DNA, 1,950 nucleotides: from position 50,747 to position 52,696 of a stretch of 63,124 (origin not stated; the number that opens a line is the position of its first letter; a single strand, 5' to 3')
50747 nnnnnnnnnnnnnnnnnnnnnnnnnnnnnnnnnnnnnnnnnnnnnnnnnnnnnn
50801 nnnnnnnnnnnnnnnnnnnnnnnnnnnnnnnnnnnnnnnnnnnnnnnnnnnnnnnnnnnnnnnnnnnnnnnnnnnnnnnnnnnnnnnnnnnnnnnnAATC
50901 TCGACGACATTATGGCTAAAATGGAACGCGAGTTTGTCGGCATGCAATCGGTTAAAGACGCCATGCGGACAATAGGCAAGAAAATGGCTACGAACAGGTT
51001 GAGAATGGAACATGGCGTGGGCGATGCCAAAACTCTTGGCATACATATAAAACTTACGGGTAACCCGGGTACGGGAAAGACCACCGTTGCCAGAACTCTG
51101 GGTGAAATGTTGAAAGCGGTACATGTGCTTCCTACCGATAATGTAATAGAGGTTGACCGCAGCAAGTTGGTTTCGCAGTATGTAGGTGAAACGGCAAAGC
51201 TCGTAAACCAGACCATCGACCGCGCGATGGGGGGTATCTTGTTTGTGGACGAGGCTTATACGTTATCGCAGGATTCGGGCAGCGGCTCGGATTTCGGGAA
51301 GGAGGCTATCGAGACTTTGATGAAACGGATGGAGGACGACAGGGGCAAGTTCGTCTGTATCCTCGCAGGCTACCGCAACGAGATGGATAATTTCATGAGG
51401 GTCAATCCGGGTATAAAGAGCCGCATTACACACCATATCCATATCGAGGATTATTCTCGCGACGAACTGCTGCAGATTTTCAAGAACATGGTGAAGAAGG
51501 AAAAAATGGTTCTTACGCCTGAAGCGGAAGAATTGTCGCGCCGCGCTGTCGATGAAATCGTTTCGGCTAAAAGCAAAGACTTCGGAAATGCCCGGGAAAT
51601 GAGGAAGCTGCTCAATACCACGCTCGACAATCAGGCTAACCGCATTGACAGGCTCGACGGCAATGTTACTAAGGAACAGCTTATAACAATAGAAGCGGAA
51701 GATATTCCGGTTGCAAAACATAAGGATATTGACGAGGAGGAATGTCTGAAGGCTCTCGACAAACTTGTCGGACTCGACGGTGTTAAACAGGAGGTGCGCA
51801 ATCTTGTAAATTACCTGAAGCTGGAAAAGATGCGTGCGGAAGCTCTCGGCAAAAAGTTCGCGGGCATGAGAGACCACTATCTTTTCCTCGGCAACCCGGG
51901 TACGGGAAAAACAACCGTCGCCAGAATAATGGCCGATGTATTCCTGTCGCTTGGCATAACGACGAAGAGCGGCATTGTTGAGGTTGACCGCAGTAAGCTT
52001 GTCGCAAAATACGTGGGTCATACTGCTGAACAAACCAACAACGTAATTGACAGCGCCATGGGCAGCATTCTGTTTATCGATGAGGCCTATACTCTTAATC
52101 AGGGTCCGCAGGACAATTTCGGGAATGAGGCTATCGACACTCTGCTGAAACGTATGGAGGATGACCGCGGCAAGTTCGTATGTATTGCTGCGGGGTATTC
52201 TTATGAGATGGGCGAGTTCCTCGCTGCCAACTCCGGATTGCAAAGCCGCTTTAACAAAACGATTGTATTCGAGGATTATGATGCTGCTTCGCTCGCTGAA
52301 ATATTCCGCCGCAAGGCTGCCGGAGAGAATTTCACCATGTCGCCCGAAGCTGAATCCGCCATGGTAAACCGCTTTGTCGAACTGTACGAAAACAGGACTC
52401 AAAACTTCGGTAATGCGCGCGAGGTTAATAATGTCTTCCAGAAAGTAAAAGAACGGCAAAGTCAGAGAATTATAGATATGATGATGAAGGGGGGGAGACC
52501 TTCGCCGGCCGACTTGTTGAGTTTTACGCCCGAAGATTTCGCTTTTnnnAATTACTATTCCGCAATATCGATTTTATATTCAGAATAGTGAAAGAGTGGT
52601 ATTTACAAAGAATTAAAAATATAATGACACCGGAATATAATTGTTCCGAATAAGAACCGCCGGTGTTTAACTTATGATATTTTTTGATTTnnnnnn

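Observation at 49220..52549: Single polypeptide with one degenerate and three canonical CbxX/SpoVK-type AAA+ modules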

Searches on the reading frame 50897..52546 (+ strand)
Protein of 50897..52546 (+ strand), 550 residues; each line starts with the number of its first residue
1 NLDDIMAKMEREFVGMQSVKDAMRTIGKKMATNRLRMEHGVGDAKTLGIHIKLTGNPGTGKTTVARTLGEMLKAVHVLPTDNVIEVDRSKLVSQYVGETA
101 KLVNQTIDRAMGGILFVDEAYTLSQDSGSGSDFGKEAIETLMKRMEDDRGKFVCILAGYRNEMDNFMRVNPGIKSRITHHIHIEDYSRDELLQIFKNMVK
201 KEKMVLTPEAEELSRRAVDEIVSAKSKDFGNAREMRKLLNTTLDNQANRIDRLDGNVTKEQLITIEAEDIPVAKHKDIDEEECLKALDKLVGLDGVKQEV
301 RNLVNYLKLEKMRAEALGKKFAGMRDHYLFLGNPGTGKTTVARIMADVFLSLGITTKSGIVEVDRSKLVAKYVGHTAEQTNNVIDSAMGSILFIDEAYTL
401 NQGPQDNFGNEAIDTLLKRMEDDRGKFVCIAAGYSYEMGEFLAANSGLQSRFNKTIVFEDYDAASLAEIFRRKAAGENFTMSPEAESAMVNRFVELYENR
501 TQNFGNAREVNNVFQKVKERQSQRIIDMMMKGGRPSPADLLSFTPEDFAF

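Call 70: predict_structure(alignment_id=A4)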
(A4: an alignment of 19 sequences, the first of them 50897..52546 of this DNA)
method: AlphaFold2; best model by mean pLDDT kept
length: 550 residues; sequences in the alignment: 19
mean_pLDDT: 88.7   pTM: 0.55
mean pLDDT of the five models: 88.7, 87.5, 87.0, 85.5, 85.0
residues with pLDDT >= 90: 309; 70-90: 225; 50-70: 13; < 50: 3
segments of 3 or more residues with pLDDT < 50: 127-129
pLDDT, mean of each block of 10 residues (from residue 1): 84 85 89 84 76 91 92 89 93 88 95 95 67 86 92 94 90 92 90 93 93 89 78 92 93 86 93 66 85 89 88 82 84 91 91 84 92 87 91 94 86 93 90 91 85 91 93 93 94 92 87 94 93 89 91
secondary structure, 60 per line:
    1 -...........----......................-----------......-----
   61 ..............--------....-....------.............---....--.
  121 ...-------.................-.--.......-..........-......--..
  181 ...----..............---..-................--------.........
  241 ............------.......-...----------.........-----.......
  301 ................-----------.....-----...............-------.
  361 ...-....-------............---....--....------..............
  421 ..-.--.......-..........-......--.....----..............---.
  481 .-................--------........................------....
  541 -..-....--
elements in order: H2-12 H17-38 E50-55 H61-74 E83-86 H88-91 H98-110 E114-117 H120-123 H131-147 E152-158 H160-169 H171-176 E179-183 H188-201 H208-223 H232-252 H259-263 H280-288 H294-316 E328-332 H338-352 E360-363 H365-368 H376-387 E391-394 H397-400 H407-422 E427-433 H435-444 H446-451 E454-458 H463-476 H483-498 H507-530 H537-540 H545-548

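Call 72: fold_search(model_id=the predicted structure, library=pdb)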
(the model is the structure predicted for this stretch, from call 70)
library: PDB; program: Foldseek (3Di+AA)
matches with E <= 10: 1837; with E <= 0.001: 1142
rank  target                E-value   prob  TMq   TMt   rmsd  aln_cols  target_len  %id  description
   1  3syk_B                1.3e-21  1.00  0.41  0.72   4.2       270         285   38  Crystal structure of the AAA+ protein CbbX, selenomethionine structure (released 2011-11-09)
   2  3syl_B                1.9e-21  1.00  0.40  0.72   4.2       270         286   38  Crystal structure of the AAA+ protein CbbX, native structure (released 2011-11-09)
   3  3zuh_A                7.6e-21  1.00  0.43  0.78   3.5       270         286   38  Negative stain EM Map of the AAA protein CbbX, a red-type Rubisco activase from R. sphaeroides (released 2011-11-09)
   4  3syk_A                2.8e-20  1.00  0.42  0.74   3.6       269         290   38  Crystal structure of the AAA+ protein CbbX, selenomethionine structure (released 2011-11-09)
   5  7swl_D                1.4e-17  1.00  0.48  0.48  10.3       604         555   16  CryoEM structure of the N-terminal-deleted Rix7 AAA-ATPase (released 2022-03-02)
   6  6omb_A                2.1e-17  1.00  0.52  0.51   9.3       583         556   17  Cdc48 Hexamer (Subunits A to E) with substrate bound to the central pore (released 2019-07-17)
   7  8u8i_A                2.6e-17  1.00  0.51  0.52   9.2       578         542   18  Cdc48-Shp1 unfolding native substrate, Class 4 (released 2024-11-06)
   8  7swl_B                2.7e-17  1.00  0.52  0.52  10.0       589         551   17  CryoEM structure of the N-terminal-deleted Rix7 AAA-ATPase (released 2022-03-02)
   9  8u9q_A                3.0e-17  1.00  0.53  0.53   9.1       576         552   18  Cdc48-Shp1 unfolding native substrate, Class 6 (released 2024-11-06)
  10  8u9q_B                4.7e-17  1.00  0.51  0.50   9.6       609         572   17  Cdc48-Shp1 unfolding native substrate, Class 6 (released 2024-11-06)
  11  7z11_B                5.7e-17  1.00  0.54  0.43   8.3       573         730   19  Structure of substrate bound DRG1 (AFG2) (released 2022-09-21)
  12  8ub4_C                6.6e-17  1.00  0.51  0.51   8.7       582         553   17  Cdc48-Shp1 unfolding native substrate, consensus structure (released 2024-11-06)
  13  7t0v_B                6.9e-17  1.00  0.52  0.51   9.9       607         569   17  CryoEM structure of the crosslinked Rix7 AAA-ATPase (released 2022-03-02)
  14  8ua0_B                8.1e-17  1.00  0.50  0.50   9.2       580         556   17  Cdc48-Shp1 unfolding native substrate, Class 8 (released 2024-11-06)
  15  6opc_B                1.1e-16  1.00  0.52  0.41   9.4       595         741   18  Cdc48 Hexamer in a complex with substrate and Shp1(Ubx Domain) (released 2019-07-10)
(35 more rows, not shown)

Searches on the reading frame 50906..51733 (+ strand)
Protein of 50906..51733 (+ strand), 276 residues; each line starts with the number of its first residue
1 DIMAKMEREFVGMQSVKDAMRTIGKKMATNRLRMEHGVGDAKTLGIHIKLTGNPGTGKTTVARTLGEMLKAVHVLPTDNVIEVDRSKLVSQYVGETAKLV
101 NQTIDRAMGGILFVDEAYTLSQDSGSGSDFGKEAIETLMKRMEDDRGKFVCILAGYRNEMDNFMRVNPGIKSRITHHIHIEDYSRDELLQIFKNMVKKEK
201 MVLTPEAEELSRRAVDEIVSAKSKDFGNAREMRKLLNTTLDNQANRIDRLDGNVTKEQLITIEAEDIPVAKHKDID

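Call 55: search_protein_families(library=ncbifam, proteins=[window:50906-51733:+], max_evalue=1e-10)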
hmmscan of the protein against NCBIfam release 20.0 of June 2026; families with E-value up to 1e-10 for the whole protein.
window:50906-51733:+ (276 aa): 3 families
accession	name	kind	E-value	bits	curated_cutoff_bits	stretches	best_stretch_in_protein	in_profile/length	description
TIGR02881.1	spore_V_K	equivalog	7.3e-74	248.1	422.95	1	8-267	6-261/261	stage V sporulation protein K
TIGR02880.1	cbbX_cfxQ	equivalog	3.5e-65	220.1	459.25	1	1-268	15-279/284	CbbX protein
TIGR03922.1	T7SS_EccA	equivalog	2.6e-62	211.1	466.65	1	9-269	277-550/557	type VII secretion AAA-ATPase EccA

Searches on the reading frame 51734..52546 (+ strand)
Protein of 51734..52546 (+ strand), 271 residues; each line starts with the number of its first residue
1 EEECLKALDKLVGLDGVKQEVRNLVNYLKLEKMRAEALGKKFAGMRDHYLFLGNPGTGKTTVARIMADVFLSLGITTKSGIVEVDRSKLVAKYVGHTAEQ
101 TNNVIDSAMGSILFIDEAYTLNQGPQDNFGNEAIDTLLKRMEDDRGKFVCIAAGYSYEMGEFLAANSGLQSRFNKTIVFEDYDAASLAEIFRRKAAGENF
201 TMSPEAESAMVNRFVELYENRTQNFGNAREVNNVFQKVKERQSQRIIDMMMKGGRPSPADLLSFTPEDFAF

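Call 55: search_protein_families(library=ncbifam, proteins=[window:51734-52546:+], max_evalue=1e-10)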
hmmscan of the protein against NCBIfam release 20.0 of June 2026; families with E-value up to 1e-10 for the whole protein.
window:51734-52546:+ (271 aa): 3 families
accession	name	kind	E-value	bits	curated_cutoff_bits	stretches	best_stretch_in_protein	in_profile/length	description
TIGR02881.1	spore_V_K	equivalog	5.9e-71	238.6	422.95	1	6-249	3-245/261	stage V sporulation protein K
TIGR03922.1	T7SS_EccA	equivalog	1.1e-65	222.4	466.65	1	5-248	272-528/557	type VII secretion AAA-ATPase EccA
TIGR02880.1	cbbX_cfxQ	equivalog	1e-56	192.3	459.25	1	3-252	15-263/284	CbbX protein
